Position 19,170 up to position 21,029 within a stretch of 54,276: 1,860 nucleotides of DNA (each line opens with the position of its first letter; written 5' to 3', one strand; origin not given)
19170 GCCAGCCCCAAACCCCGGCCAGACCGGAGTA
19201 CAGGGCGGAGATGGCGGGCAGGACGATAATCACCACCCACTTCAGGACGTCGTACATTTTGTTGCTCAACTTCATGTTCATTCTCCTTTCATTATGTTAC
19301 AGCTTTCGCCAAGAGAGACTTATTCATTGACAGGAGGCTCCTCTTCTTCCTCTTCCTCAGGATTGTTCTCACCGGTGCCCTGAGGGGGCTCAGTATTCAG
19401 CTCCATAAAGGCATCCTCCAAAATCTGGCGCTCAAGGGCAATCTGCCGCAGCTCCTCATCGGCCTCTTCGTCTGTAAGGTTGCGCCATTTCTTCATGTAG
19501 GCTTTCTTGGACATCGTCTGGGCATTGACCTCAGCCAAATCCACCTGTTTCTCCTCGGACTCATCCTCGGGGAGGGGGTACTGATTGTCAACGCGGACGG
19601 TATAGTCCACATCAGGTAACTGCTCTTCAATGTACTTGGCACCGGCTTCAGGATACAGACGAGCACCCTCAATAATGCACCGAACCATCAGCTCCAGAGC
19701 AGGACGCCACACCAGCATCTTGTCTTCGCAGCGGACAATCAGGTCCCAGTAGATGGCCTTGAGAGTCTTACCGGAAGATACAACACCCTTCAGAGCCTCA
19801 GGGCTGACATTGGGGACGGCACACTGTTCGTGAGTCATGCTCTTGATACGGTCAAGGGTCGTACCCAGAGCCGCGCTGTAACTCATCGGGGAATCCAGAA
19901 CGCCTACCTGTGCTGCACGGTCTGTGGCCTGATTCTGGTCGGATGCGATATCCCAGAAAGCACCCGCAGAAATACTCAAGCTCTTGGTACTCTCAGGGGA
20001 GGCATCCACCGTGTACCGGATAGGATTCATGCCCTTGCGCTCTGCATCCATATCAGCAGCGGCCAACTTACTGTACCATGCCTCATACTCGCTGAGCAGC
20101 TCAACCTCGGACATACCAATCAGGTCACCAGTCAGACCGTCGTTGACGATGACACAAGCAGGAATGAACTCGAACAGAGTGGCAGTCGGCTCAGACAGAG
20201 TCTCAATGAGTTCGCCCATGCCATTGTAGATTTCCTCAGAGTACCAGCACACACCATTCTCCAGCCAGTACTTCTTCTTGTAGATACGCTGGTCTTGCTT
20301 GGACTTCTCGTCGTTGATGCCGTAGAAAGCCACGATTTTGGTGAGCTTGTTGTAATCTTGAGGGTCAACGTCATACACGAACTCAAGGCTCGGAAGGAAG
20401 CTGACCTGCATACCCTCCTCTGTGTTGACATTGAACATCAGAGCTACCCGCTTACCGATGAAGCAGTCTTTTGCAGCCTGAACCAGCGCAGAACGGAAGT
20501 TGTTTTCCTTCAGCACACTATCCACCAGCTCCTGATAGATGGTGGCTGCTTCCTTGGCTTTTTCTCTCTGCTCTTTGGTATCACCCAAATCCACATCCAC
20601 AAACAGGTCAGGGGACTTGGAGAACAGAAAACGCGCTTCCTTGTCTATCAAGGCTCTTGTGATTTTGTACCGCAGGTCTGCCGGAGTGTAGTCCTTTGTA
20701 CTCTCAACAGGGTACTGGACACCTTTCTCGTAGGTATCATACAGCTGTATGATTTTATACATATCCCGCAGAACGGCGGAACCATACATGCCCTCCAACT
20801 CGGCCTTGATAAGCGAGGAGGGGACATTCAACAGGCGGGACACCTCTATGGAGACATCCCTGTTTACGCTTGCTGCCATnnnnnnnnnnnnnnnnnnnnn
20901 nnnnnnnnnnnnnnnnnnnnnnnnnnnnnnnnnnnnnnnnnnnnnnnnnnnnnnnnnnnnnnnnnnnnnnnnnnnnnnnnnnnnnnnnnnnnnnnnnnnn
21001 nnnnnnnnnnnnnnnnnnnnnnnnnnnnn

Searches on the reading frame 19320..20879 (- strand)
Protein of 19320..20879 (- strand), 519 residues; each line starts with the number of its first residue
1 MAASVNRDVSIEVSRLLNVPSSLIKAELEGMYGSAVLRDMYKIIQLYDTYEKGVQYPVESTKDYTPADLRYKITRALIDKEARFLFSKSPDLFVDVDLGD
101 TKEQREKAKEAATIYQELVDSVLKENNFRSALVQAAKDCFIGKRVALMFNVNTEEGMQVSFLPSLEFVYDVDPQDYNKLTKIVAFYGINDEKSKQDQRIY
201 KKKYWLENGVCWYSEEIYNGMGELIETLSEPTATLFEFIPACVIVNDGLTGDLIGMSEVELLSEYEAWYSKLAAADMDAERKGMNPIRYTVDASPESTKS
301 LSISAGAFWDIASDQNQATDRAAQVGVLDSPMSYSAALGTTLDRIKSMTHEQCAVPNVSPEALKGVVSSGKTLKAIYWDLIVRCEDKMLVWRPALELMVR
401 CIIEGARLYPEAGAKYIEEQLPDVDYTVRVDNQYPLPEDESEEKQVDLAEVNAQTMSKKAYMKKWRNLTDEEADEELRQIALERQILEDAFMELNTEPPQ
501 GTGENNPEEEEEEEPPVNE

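Call 3: search_protein_families(library=pfam, proteins=[window:19320-20879:-], max_evalue=0.01)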
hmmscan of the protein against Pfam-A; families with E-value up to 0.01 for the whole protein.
window:19320-20879:- (519 aa): 2 families
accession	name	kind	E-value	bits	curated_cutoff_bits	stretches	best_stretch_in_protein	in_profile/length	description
PF05133.19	SPP1_portal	-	3.9e-25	89.1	25.5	1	59-485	33-411/416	Phage portal protein, SPP1 Gp6-like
PF12236.14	Head-tail_con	-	0.003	16.5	27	1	99-174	84-160/489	Bacteriophage head to tail connecting protein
